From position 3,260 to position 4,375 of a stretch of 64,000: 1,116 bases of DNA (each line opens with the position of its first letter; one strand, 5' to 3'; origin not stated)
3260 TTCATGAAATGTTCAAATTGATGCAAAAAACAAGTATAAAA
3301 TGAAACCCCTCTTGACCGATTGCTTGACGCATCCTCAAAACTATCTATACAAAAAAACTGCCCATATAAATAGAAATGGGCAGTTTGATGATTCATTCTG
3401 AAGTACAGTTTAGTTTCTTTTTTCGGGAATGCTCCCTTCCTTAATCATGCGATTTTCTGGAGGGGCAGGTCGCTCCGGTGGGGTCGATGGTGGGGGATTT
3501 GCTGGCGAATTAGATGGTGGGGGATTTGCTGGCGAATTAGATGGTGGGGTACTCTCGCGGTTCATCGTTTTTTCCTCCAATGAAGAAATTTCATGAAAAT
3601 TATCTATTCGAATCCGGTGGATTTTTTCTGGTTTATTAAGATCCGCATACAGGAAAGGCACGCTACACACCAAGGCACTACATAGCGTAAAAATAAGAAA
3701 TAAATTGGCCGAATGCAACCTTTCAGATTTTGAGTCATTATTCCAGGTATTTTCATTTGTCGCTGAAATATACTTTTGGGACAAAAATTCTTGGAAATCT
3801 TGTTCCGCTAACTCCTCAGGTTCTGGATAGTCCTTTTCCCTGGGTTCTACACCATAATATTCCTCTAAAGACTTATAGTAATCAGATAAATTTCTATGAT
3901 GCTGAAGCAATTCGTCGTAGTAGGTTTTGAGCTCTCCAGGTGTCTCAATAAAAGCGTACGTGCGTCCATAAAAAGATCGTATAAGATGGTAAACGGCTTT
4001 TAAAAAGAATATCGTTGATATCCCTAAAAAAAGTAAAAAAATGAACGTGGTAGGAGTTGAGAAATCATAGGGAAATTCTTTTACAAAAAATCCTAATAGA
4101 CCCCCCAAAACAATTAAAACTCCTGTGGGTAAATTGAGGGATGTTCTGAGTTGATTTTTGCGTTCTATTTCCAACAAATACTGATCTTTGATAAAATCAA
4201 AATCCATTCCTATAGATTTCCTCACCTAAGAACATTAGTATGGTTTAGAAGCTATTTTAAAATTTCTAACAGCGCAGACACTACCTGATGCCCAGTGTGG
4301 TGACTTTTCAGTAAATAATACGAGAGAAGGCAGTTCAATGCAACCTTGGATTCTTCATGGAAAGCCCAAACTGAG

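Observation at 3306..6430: Low-GC accessory island: PLD-nuclease/SNF2-like helicase gene decapitated by a decayed IS3 element, beside a 3-TM repeat protein (remnant of a defence-like module?)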

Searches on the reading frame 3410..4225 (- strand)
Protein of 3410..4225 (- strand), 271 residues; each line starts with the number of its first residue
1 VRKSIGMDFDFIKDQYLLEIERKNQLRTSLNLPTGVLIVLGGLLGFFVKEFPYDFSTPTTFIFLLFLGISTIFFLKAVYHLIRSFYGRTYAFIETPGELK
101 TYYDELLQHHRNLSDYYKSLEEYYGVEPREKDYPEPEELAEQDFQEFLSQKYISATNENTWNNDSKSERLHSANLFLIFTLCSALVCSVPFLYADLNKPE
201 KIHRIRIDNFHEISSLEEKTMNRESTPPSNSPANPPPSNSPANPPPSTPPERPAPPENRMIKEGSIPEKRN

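Call 4: search_protein_families(library=pfam, proteins=[window:3410-4225:-], max_evalue=0.1)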
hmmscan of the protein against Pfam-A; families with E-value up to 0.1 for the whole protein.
window:3410-4225:- (271 aa): 1 family
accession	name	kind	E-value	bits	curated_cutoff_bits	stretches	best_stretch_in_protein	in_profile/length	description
PF14131.11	DUF4298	-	0.061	13.8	27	0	102-146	17-63/87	Domain of unknown function (DUF4298)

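Call 6: search_protein_families(library=padloc, proteins=[window:3410-4225:-], max_evalue=0.1)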
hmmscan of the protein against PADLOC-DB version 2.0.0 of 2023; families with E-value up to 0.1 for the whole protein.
window:3410-4225:- (271 aa): 1 family
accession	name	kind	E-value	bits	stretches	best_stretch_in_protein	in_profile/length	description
PDLC02364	PycTM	-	0.0002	19.8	1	20-123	13-105/160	-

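Call 7: search_protein_families(library=ncbifam, proteins=[window:3410-4225:-], max_evalue=0.1)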
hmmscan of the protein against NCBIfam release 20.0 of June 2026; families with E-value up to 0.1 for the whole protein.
window:3410-4225:- (271 aa): 0 families

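Call 16: find_homologous_proteins(query=window:3410-4225:-, max_evalue=0.001)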
Query window:3410-4225:- (271 aa): 9 proteins with E <= 0.001 among 2605 candidates.
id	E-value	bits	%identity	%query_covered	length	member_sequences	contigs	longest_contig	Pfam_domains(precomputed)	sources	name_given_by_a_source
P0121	2.0e-158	544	91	98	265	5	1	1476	-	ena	-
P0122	2.2e-155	534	89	98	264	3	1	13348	-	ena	-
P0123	1.3e-153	528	89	98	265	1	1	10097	-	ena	-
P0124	9.4e-147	506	86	98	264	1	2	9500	-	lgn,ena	-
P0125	3.5e-145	501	83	98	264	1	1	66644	-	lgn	-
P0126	3.6e-140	484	83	98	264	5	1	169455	-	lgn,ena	-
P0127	2.2e-137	475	79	100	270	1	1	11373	-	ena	-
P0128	7.1e-79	283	89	55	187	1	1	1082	-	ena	-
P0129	2.6e-74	268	72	65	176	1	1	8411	-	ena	-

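Call 18: find_encoding_contigs(protein=P0126, flank=10000, max_places=3)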
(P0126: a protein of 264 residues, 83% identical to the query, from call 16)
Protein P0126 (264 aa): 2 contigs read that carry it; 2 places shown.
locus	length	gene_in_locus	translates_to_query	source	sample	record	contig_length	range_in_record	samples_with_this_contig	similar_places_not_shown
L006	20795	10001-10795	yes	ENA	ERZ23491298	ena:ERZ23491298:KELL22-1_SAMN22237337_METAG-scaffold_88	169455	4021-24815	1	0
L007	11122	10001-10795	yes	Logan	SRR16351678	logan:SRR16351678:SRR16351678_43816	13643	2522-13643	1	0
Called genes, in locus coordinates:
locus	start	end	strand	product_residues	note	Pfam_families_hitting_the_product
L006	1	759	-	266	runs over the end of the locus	PF05721:PhyH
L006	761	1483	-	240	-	PF01522:Polysacc_deac_1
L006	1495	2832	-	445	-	PF00202:Aminotran_3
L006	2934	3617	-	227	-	PF00733:Asn_synthase (weak), PF06508:QueC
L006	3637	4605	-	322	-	PF13793:Pribosyltran_N, PF00156:Pribosyltran, PF14681:UPRTase (weak), PF14572:Pribosyl_synth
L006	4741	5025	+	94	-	PF10387:DUF2442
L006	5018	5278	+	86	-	PF13711:DUF4160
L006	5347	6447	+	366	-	PF13229:Beta_helix (weak)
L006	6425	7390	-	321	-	PF04041:Glyco_hydro_130 (faint)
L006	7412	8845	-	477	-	PF00884:Sulfatase, PF01663:Phosphodiest (faint), PF16347:SGSH_C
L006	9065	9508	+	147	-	-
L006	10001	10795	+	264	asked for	-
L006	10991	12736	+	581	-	PF05721:PhyH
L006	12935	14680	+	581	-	PF05721:PhyH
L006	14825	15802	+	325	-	PF01408:GFO_IDH_MocA, PF08635:ox_reductase_C (weak), PF02894:GFO_IDH_MocA_C, PF22725:GFO_IDH_MocA_C3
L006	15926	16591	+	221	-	PF10502:Peptidase_S26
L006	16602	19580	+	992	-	PF13462:Thioredoxin_4 (faint), PF22113:Mtrc-MtrF_II-IV_dom (faint), PF13435:Cytochrome_C554, PF01323:DSBA (faint)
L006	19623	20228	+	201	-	-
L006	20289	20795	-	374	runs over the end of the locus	PF01738:DLH (faint), PF13499:EF-hand_7 (faint), PF00036:EF-hand_1 (faint), PF13405:EF-hand_6 (faint), PF00135:COesterase, PF20434:BD-FAE, PF07859:Abhydrolase_3, PF00326:Peptidase_S9, +2 more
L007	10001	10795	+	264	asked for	-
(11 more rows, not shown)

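Call 19: find_encoding_contigs(protein=P0125, flank=10000, max_places=3)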
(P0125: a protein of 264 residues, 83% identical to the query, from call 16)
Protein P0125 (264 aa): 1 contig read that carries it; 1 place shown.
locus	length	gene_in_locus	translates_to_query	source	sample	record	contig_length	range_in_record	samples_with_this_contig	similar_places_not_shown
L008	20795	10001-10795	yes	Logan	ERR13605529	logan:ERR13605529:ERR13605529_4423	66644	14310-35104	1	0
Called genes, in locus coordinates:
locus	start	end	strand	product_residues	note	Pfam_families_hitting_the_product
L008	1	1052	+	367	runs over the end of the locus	PF13229:Beta_helix (weak)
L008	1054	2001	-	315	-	PF04041:Glyco_hydro_130 (faint)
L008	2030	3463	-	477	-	PF00884:Sulfatase, PF01663:Phosphodiest (faint), PF16347:SGSH_C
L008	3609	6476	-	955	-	PF20473:MmeI_Mtase, PF07669:Eco57I, PF02384:N6_Mtase (weak)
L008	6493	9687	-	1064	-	PF13091:PLDc_2, PF04851:ResIII (faint), PF00176:SNF2-rel_dom, PF00271:Helicase_C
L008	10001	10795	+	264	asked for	-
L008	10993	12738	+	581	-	PF05721:PhyH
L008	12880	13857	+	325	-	PF01408:GFO_IDH_MocA, PF08635:ox_reductase_C (weak), PF02894:GFO_IDH_MocA_C, PF22725:GFO_IDH_MocA_C3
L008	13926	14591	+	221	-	PF10502:Peptidase_S26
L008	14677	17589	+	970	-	PF22113:Mtrc-MtrF_II-IV_dom (faint), PF13435:Cytochrome_C554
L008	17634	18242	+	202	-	-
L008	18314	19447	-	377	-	PF01738:DLH (faint), PF13499:EF-hand_7 (faint), PF02129:Peptidase_S15 (faint), PF00036:EF-hand_1 (faint), PF00135:COesterase, PF20434:BD-FAE, PF07859:Abhydrolase_3, PF00326:Peptidase_S9, +2 more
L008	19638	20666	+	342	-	PF03786:UxuA, PF01261:AP_endonuc_2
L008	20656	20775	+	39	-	-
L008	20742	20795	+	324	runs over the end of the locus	PF00248:Aldo_ket_red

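Call 20: find_encoding_contigs(protein=P0122, flank=10000, max_places=3)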
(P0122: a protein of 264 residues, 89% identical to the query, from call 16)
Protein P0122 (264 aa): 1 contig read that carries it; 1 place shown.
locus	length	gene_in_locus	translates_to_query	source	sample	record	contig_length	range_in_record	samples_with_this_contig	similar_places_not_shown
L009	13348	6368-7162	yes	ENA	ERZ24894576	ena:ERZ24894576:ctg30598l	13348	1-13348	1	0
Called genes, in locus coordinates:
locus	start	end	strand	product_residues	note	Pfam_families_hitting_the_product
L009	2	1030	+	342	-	?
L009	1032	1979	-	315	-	PF04041:Glyco_hydro_130 (faint)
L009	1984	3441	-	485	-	PF00884:Sulfatase, PF01663:Phosphodiest (faint), PF16347:SGSH_C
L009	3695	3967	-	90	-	-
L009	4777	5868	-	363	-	PF13701:DDE_Tnp_1_4, PF01609:DDE_Tnp_1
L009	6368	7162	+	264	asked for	-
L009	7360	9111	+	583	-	PF05721:PhyH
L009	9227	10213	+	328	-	PF01408:GFO_IDH_MocA, PF02894:GFO_IDH_MocA_C, PF08635:ox_reductase_C (weak), PF22725:GFO_IDH_MocA_C3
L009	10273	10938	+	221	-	PF10502:Peptidase_S26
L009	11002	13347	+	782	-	?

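Call 27: search_protein_families(library=padloc, proteins=[L008:6493-9687:-, L008:3609-6476:-, L006:9065-9508:+], max_evalue=0.001)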
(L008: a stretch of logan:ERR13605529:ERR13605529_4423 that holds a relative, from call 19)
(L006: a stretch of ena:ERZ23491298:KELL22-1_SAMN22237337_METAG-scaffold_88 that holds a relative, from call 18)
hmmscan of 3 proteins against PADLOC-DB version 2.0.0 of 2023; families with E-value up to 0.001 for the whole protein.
L008:6493-9687:- (1064 aa): 35 families (the best 25 are shown)
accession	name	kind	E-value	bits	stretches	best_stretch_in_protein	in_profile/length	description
PDLC01075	C3a139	-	3.4e-42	142.8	1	17-813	10-774/948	HKD+Snf2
PDLC02621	DrmD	-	2.1e-34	116.9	1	507-788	367-646/1040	DrmD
PDLC02193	PLD_Helicase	-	6.2e-28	95.4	2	612-850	633-878/905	-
PDLC02500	BrxHI|BrxHII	-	2.4e-27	93.9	1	533-843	363-647/933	BrxHI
PDLC02623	DrmD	-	6.4e-26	88.4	1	597-843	464-693/1040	DrmD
PDLC00659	HmaA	-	2.1e-24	83.4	1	580-778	428-621/1176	SNF2 helicase / DEAD-box helicase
PDLC02619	DrmD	-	2.5e-22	76.9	1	550-813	305-578/872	DrmD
PDLC02504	BrxHI|BrxHII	-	7.5e-21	71.8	1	541-826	371-638/971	BrxHII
PDLC02843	DpdE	-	2e-19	67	2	630-766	537-663/1091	DpdE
PDLC02572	DrmA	-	1.8e-17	60.6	1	540-772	394-627/1043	DrmA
PDLC02620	DrmD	-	8.8e-17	58.3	1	536-818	360-626/1060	DrmD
PDLC02632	DrmD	-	1.2e-16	58.4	1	537-785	393-643/662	DrmD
PDLC02840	DpdE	-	2.1e-16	57.4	1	643-778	538-665/1091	DpdE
PDLC02633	DrmD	-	5.8e-16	55.6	1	537-782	396-644/839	DrmD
PDLC02625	DrmD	-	5.5e-15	53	1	543-771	151-374/792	DrmD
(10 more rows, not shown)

L008:3609-6476:- (955 aa): 65 families (the best 25 are shown)
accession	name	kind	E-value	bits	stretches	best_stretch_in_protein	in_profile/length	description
PDLC03596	REase_MTase_IIG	-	0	1113.9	2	1-431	1-458/1148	Type IIG restriction enzyme-methyltransferase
PDLC03601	REase_MTase_IIG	-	1.6e-128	428.3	2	644-943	666-980/1110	Type IIG restriction enzyme-methyltransferase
PDLC03612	REase_MTase_IIG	-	1.3e-103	346.2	3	615-943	769-1110/1247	Type IIG restriction enzyme-methyltransferase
PDLC03609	REase_MTase_IIG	-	1e-63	213.6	2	629-948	536-859/1066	Type IIG restriction enzyme-methyltransferase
PDLC03604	REase_MTase_IIG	-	3.3e-44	149.2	1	478-849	383-738/1011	Type IIG restriction enzyme-methyltransferase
PDLC02643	DrmMI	-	1.7e-35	120.3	2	482-588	599-721/1347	DrmMI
PDLC03313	MTase_II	-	5.9e-32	108.9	1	647-918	140-414/563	Type II methyltransferase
PDLC03629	REase_MTase_IIG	-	7.3e-32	108.2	2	635-763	555-691/1182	Type IIG restriction enzyme-methyltransferase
PDLC03335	MTase_II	-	4.1e-25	86.5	1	619-876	155-423/607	Type II methyltransferase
PDLC02529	PglX|PglXI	-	3.7e-24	82.5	1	481-742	225-451/1189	PglX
PDLC03245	MTase_II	-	5e-24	82.8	2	651-887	158-398/577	Type II methyltransferase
PDLC03628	REase_MTase_IIG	-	3e-23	79.9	3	184-423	153-359/1100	Type IIG restriction enzyme-methyltransferase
PDLC02638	DrmMI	-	4.7e-23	79.3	2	518-591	657-724/935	DrmMI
PDLC02646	DrmMI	-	2.2e-20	70.4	2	519-636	35-148/792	DrmMI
PDLC03627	REase_MTase_IIG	-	2.7e-20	69.8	1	379-701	327-615/1136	Type IIG restriction enzyme-methyltransferase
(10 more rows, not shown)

L006:9065-9508:+ (147 aa): 0 families

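Call 28: search_protein_families(library=pfam, proteins=[L008:6493-9687:-, L008:3609-6476:-, L006:9065-9508:+, L009:3695-3967:-], max_evalue=0.01)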
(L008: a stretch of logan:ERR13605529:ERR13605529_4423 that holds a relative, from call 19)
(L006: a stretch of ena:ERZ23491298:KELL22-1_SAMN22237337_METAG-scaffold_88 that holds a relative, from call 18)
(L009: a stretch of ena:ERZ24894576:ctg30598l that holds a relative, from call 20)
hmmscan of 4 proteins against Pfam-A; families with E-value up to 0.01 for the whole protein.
L008:6493-9687:- (1064 aa): 10 families
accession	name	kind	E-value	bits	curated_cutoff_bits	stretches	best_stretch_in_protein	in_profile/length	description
PF00271.37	Helicase_C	-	3.9e-21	75.8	23.5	1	656-766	9-109/110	Helicase conserved C-terminal domain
PF13091.12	PLDc_2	-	1.7e-10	41.3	27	1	30-193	10-132/132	PLD-like domain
PF00176.29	SNF2-rel_dom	-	1.8e-09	37.5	24.9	1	328-499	111-259/290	SNF2-related domain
PF04851.21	ResIII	-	2.2e-07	31.4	22.5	0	253-308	5-66/164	Type III restriction enzyme, res subunit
PF09565.16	RE_NgoFVII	-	2.4e-06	27.4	23.8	1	114-203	71-159/162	NgoFVII restriction endonuclease N-terminal PLD domain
PF13401.12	AAA_22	-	0.00014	22.6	27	1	279-379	14-119/130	AAA domain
PF13307.12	Helicase_C_2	-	0.00017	22.1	25.3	1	664-800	8-133/170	Helicase C-terminal domain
PF20720.3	nSTAND3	-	0.00048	20.3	27.2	0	258-293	5-40/155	Novel STAND NTPase 3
PF22590.2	Cas3-like_C_2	-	0.00049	20.8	27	1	667-766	4-104/106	CRISPR-associated nuclease/helicase Cas3, C-terminal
PF00270.35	DEAD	-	0.00055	20.1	26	0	332-386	103-162/167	DEAD/DEAH box helicase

L008:3609-6476:- (955 aa): 4 families
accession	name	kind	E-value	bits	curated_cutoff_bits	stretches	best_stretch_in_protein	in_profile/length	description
PF07669.17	Eco57I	-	2e-47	161.9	25.3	1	534-746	1-171/171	Eco57I restriction-modification methylase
PF02384.22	N6_Mtase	-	8.8e-15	55.3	20.4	1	644-770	118-244/311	N-6 DNA Methylase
PF20473.4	MmeI_Mtase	-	2.9e-08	33.7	27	1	478-677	14-161/259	MmeI, DNA-methyltransferase domain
PF01170.24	UPF0020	-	0.0068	16.6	22.3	0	484-552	29-95/197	RMKL-like, methyltransferase domain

L006:9065-9508:+ (147 aa): 0 families

L009:3695-3967:- (90 aa): 0 families

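Call 29: find_encoding_contigs(protein=P0123, flank=10000, max_places=3)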
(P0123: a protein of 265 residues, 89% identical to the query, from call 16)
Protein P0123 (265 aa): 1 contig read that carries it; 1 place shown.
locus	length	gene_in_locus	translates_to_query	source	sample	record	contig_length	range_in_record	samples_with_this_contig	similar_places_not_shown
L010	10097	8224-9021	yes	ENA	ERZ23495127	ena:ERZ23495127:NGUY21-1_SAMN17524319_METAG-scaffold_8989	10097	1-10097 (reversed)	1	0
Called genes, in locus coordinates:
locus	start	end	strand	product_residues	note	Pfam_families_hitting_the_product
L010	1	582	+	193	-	?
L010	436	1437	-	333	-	PF12358:DUF3644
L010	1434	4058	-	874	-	PF02384:N6_Mtase (faint), PF20473:MmeI_Mtase, PF07669:Eco57I, PF12950:TaqI_C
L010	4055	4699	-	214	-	-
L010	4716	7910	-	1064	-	PF13091:PLDc_2, PF04851:ResIII (faint), PF00176:SNF2-rel_dom, PF00271:Helicase_C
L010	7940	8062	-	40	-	-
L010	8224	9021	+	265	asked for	-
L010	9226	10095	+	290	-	?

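Call 30: find_encoding_contigs(protein=P0127, flank=10000, max_places=3)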
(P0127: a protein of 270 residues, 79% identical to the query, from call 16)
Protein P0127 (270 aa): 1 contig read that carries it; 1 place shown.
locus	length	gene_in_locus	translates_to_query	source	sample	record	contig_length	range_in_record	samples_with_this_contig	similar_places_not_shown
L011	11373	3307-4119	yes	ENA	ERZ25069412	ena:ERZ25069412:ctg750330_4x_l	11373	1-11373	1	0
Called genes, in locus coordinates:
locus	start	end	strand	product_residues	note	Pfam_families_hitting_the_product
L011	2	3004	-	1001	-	?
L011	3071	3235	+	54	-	-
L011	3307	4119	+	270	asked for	-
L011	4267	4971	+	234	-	PF05721:PhyH (faint)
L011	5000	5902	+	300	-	PF05721:PhyH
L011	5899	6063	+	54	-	-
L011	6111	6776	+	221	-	PF05721:PhyH (faint)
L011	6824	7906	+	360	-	PF05721:PhyH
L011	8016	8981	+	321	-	PF01408:GFO_IDH_MocA, PF08635:ox_reductase_C (weak), PF02894:GFO_IDH_MocA_C, PF22725:GFO_IDH_MocA_C3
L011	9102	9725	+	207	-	PF10502:Peptidase_S26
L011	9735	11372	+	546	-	?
